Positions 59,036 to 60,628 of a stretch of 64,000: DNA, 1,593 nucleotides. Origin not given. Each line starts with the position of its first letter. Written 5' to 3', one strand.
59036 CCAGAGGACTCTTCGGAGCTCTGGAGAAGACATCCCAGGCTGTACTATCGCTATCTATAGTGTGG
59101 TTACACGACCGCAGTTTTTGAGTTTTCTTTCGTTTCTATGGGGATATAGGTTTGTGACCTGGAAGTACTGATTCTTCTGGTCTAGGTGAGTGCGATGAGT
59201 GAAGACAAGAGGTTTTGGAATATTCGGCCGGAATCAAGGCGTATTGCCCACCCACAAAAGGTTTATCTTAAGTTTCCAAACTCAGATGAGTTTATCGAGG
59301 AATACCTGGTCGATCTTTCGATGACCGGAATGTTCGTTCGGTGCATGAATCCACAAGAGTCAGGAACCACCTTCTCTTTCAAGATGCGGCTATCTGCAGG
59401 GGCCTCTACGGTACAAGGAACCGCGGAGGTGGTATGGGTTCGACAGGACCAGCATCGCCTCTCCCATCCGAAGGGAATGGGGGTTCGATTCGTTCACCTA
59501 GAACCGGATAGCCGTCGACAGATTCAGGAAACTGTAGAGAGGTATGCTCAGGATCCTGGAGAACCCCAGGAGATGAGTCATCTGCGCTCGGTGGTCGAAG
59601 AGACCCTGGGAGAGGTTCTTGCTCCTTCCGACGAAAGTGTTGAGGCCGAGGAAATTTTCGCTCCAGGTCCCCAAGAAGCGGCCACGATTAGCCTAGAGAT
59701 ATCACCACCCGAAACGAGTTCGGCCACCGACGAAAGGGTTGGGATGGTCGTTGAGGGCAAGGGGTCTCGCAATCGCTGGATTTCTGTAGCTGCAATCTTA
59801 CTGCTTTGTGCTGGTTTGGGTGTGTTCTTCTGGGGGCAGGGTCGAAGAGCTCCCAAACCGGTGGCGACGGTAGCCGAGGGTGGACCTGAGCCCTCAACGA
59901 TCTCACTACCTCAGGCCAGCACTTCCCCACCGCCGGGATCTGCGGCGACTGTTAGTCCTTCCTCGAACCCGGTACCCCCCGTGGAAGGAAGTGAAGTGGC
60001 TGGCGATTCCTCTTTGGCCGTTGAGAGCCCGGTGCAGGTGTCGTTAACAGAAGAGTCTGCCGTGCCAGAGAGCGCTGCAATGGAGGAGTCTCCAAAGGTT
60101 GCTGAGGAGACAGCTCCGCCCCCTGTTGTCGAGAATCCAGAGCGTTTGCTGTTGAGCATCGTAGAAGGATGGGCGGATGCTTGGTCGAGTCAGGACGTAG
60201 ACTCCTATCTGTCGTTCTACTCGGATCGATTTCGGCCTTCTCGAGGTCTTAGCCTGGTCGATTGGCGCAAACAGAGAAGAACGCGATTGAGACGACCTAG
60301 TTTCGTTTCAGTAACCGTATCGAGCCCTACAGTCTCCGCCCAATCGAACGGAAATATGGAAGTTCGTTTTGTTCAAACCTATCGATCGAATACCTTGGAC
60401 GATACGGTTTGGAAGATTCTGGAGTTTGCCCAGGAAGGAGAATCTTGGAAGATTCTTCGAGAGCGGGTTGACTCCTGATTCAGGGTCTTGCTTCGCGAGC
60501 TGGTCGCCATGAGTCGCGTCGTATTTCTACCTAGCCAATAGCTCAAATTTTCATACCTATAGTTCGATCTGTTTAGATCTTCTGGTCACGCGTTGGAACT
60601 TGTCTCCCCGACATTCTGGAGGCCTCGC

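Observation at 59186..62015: Tandem paralogs: cytoplasmic PilZ domain - single TM - Pro/Ser linker - periplasmic NTF2-like domain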

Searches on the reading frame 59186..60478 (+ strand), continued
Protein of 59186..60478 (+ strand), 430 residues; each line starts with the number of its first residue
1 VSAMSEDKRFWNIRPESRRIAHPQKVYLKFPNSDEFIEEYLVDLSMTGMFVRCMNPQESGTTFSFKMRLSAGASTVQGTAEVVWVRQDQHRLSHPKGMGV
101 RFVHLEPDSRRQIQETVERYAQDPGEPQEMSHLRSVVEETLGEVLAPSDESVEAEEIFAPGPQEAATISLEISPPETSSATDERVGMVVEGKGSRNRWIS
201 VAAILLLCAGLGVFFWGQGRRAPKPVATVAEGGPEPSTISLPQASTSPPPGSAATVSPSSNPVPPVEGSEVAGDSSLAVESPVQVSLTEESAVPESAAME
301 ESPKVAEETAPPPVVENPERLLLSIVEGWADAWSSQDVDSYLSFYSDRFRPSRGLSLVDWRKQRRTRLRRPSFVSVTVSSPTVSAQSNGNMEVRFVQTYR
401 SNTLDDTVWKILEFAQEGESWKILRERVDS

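Call 61: search_protein_families(library=pfam, proteins=[L012:746-2413:-, L012:2869-3771:+, L012:3779-4852:-, L012:4855-5712:-, L012:5896-6975:+, L012:6999-8000:-, L012:7916-8728:-, L012:8784-9755:-, L012:11045-12547:-, L018:7911-8846:-], max_evalue=0.001)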
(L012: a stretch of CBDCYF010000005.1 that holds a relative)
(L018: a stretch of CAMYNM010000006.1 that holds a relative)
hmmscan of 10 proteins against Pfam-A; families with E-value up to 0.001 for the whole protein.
L012:746-2413:- (555 aa): 6 families
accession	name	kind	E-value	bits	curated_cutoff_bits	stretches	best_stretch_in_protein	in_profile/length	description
PF07228.17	SpoIIE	-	3.2e-42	145.1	25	1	365-553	4-192/192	Stage II sporulation protein E (SpoIIE)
PF00498.31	FHA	-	8.6e-20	71.4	20.7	1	27-89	2-66/67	FHA domain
PF01590.32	GAF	-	7.7e-15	56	22.4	1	164-298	1-133/133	GAF domain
PF16697.10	Yop-YscD_cpl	-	1.1e-13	51.7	33.2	1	18-89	11-83/94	Inner membrane component of T3SS, cytoplasmic domain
PF13185.12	GAF_2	-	4.6e-12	46.8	28.6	1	164-297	3-134/136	GAF domain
PF13492.12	GAF_3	-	2.4e-09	38.1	27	1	164-300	1-129/129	GAF domain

L012:2869-3771:+ (300 aa): 2 families
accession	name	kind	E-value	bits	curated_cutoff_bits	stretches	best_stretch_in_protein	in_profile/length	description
PF00254.34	FKBP_C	-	8.5e-32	109.8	21.1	1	205-293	3-94/94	FKBP-type peptidyl-prolyl cis-trans isomerase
PF01346.23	FKBP_N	-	2.7e-24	86.3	22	1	95-197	2-96/97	Domain amino terminal to FKBP-type peptidyl-prolyl isomerase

L012:3779-4852:- (357 aa): 2 families
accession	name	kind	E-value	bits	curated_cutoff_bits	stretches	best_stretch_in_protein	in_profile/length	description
PF00924.24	MS_channel_2nd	-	9.7e-18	64.5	20.2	1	184-251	1-67/68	Mechanosensitive ion channel, beta-domain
PF21082.3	MS_channel_3rd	-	6.5e-14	52.6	21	1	260-343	1-88/88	Mechanosensitive ion channel MscS, C-terminal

L012:4855-5712:- (285 aa): 1 family
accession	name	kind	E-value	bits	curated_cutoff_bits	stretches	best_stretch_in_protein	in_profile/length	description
PF13649.12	Methyltransf_25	-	0.00017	22.6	27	1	69-151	6-87/97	Methyltransferase domain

L012:5896-6975:+ (359 aa): 2 families
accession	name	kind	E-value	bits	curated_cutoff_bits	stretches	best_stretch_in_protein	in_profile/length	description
PF24125.1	Cds6_C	-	9.7e-17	61.7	27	1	255-356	5-110/111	Cds6 C-terminal NTF2-like domain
PF07238.19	PilZ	-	1.9e-12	47.8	22.5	1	37-137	5-100/102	PilZ domain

L012:6999-8000:- (333 aa): 1 family
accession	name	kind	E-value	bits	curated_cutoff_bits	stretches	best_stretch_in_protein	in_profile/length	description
PF16537.11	T2SSB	-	0.00019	21.5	28.4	1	291-321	19-50/60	Type II secretion system protein B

L012:7916-8728:- (270 aa): 6 families
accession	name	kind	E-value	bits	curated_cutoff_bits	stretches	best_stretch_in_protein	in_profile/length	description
PF13401.12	AAA_22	-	1e-26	94.2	27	1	42-170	4-130/130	AAA domain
PF13191.12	AAA_16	-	1.1e-05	26.4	32.6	1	25-155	5-164/167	AAA ATPase domain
PF02492.25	cobW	-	0.00012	22.1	20.7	1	47-81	4-38/180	CobW/HypB/UreG, nucleotide-binding domain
PF20703.3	nSTAND1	-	0.00028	21.1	27.1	1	32-231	23-227/379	Novel STAND NTPase 1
PF14532.12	Sigma54_activ_2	-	0.00041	21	25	0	40-183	18-129/138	Sigma-54 interaction domain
PF02367.23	TsaE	-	0.00047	20.6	26.6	1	36-69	14-47/128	Threonylcarbamoyl adenosine biosynthesis protein TsaE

L012:8784-9755:- (323 aa): 0 families

L012:11045-12547:- (500 aa): 1 family
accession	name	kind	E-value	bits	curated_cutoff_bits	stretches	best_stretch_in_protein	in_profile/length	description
PF02613.20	Nitrate_red_del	-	1.1e-15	58.3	22.2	1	250-346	29-134/136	Nitrate reductase delta subunit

L018:7911-8846:- (311 aa): 8 families
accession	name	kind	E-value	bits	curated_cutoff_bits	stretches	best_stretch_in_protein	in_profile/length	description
PF13401.12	AAA_22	-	8.2e-29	101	27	1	83-212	3-130/130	AAA domain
PF13191.12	AAA_16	-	2.7e-07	31.7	32.6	1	66-197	4-164/167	AAA ATPase domain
PF13173.12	AAA_14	-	3.5e-05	24.3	27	1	88-237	5-127/129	AAA domain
PF20703.3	nSTAND1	-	4.1e-05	23.8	27.1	1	74-257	23-211/379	Novel STAND NTPase 1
PF02492.25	cobW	-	9.8e-05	22.4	20.7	1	89-123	4-38/180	CobW/HypB/UreG, nucleotide-binding domain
PF13238.12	AAA_18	-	0.00028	21.8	29.4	1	88-165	1-68/128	AAA domain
PF02367.23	TsaE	-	0.00031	21.1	26.6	1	74-111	10-47/128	Threonylcarbamoyl adenosine biosynthesis protein TsaE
PF14532.12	Sigma54_activ_2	-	0.0004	21.1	25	0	141-225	46-129/138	Sigma-54 interaction domain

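Call 65: list_cluster_members(proteins=[P0001, P0039])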
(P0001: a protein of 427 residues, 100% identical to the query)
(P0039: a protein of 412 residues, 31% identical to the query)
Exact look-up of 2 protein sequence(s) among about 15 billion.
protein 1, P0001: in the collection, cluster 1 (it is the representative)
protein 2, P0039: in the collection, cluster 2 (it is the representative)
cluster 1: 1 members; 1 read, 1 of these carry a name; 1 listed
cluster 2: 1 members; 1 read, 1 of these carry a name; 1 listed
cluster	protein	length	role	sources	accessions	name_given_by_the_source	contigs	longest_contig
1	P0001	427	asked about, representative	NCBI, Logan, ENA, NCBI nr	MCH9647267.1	MAG: TIGR02266 family protein [Deltaproteobacteria bacterium] | TIGR02266 family protein [Deltaproteobacteria bacterium]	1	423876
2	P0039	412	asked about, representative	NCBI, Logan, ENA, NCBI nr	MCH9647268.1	MAG: PilZ domain-containing protein [Deltaproteobacteria bacterium] | PilZ domain-containing protein [Deltaproteobacteria bacterium]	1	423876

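Call 79: find_encoding_contigs(protein=P0009, flank=7000, max_places=2)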
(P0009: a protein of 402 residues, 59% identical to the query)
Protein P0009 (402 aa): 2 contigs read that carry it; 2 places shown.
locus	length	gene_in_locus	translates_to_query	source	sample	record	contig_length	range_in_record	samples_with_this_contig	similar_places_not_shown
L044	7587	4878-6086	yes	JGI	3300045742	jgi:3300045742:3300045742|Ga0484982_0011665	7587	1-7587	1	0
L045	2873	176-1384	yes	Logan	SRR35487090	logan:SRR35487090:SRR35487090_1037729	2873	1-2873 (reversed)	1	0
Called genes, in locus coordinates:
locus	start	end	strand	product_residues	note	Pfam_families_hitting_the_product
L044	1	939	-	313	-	?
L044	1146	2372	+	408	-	PF00266:Aminotran_5, PF01053:Cys_Met_Meta_PP (weak)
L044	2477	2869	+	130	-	PF07681:DoxX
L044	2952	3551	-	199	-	PF04972:BON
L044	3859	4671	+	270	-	PF03976:PPK2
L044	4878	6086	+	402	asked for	PF07238:PilZ, PF24125:Cds6_C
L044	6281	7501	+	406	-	PF07238:PilZ, PF24125:Cds6_C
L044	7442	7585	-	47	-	?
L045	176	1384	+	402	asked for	PF07238:PilZ, PF24125:Cds6_C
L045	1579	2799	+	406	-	PF07238:PilZ, PF24125:Cds6_C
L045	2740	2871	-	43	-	?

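Call 80: find_encoding_contigs(protein=P0008, flank=7000, max_places=2)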
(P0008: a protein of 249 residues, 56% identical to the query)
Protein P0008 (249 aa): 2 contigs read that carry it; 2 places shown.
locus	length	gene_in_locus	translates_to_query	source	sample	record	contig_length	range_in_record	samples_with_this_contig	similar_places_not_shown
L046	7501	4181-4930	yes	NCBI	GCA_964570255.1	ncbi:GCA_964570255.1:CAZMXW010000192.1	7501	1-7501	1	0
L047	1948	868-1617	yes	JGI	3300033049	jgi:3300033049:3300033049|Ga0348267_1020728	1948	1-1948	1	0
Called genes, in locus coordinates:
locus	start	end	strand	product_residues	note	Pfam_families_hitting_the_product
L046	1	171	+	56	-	?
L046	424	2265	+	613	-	-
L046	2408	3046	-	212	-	PF04972:BON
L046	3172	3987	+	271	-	PF03976:PPK2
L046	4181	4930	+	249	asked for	PF07238:PilZ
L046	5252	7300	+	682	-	-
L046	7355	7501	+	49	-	?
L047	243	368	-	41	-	-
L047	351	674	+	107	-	PF03976:PPK2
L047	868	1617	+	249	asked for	PF07238:PilZ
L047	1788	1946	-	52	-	?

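Call 81: find_encoding_contigs(protein=P0002, flank=4000, max_places=2)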
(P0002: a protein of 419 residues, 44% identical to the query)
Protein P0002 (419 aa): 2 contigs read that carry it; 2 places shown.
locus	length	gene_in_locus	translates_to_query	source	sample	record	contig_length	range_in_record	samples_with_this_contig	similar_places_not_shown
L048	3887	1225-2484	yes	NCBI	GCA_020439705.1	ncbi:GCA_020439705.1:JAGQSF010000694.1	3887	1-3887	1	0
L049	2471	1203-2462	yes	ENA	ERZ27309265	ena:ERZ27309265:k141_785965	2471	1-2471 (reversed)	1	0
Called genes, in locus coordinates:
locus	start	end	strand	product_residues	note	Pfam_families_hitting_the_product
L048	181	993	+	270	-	PF03976:PPK2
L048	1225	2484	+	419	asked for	PF07238:PilZ, PF24125:Cds6_C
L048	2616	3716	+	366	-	PF07238:PilZ (weak), PF24125:Cds6_C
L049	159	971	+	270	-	PF03976:PPK2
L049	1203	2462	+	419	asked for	PF07238:PilZ, PF24125:Cds6_C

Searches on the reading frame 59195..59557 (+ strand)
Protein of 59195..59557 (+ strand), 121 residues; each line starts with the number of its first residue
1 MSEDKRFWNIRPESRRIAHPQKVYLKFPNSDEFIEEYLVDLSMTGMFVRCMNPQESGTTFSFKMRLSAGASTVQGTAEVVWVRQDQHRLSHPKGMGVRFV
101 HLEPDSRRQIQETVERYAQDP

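Call 47: search_solved_structures(query=A2, max_evalue=10, show_alignments=5)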
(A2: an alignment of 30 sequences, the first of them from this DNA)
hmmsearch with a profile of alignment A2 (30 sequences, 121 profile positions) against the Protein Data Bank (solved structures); distinct sequences matched with E-value up to 10: 7.
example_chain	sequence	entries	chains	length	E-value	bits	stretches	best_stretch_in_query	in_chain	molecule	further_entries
3dsg_A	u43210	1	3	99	8.6e-06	28.8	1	34-100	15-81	Type IV fimbriae assembly protein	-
4f48_B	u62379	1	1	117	1.1e-05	28.4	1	33-100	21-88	Type IV fimbriae assembly protein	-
7lkq_B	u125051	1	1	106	5.8e-05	26.1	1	43-100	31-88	Type IV fimbriae assembly protein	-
3cnr_A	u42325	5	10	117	7.1e-05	25.8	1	43-100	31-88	Type IV fimbriae assembly protein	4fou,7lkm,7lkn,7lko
4i86_A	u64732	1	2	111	0.071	16.2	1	8-55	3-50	Cellulose synthase 1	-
8u0i_A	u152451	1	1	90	0.34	14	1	9-54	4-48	PilZ domain-containing protein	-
5w4t_C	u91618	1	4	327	1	12.4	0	72-116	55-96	Cadherin 23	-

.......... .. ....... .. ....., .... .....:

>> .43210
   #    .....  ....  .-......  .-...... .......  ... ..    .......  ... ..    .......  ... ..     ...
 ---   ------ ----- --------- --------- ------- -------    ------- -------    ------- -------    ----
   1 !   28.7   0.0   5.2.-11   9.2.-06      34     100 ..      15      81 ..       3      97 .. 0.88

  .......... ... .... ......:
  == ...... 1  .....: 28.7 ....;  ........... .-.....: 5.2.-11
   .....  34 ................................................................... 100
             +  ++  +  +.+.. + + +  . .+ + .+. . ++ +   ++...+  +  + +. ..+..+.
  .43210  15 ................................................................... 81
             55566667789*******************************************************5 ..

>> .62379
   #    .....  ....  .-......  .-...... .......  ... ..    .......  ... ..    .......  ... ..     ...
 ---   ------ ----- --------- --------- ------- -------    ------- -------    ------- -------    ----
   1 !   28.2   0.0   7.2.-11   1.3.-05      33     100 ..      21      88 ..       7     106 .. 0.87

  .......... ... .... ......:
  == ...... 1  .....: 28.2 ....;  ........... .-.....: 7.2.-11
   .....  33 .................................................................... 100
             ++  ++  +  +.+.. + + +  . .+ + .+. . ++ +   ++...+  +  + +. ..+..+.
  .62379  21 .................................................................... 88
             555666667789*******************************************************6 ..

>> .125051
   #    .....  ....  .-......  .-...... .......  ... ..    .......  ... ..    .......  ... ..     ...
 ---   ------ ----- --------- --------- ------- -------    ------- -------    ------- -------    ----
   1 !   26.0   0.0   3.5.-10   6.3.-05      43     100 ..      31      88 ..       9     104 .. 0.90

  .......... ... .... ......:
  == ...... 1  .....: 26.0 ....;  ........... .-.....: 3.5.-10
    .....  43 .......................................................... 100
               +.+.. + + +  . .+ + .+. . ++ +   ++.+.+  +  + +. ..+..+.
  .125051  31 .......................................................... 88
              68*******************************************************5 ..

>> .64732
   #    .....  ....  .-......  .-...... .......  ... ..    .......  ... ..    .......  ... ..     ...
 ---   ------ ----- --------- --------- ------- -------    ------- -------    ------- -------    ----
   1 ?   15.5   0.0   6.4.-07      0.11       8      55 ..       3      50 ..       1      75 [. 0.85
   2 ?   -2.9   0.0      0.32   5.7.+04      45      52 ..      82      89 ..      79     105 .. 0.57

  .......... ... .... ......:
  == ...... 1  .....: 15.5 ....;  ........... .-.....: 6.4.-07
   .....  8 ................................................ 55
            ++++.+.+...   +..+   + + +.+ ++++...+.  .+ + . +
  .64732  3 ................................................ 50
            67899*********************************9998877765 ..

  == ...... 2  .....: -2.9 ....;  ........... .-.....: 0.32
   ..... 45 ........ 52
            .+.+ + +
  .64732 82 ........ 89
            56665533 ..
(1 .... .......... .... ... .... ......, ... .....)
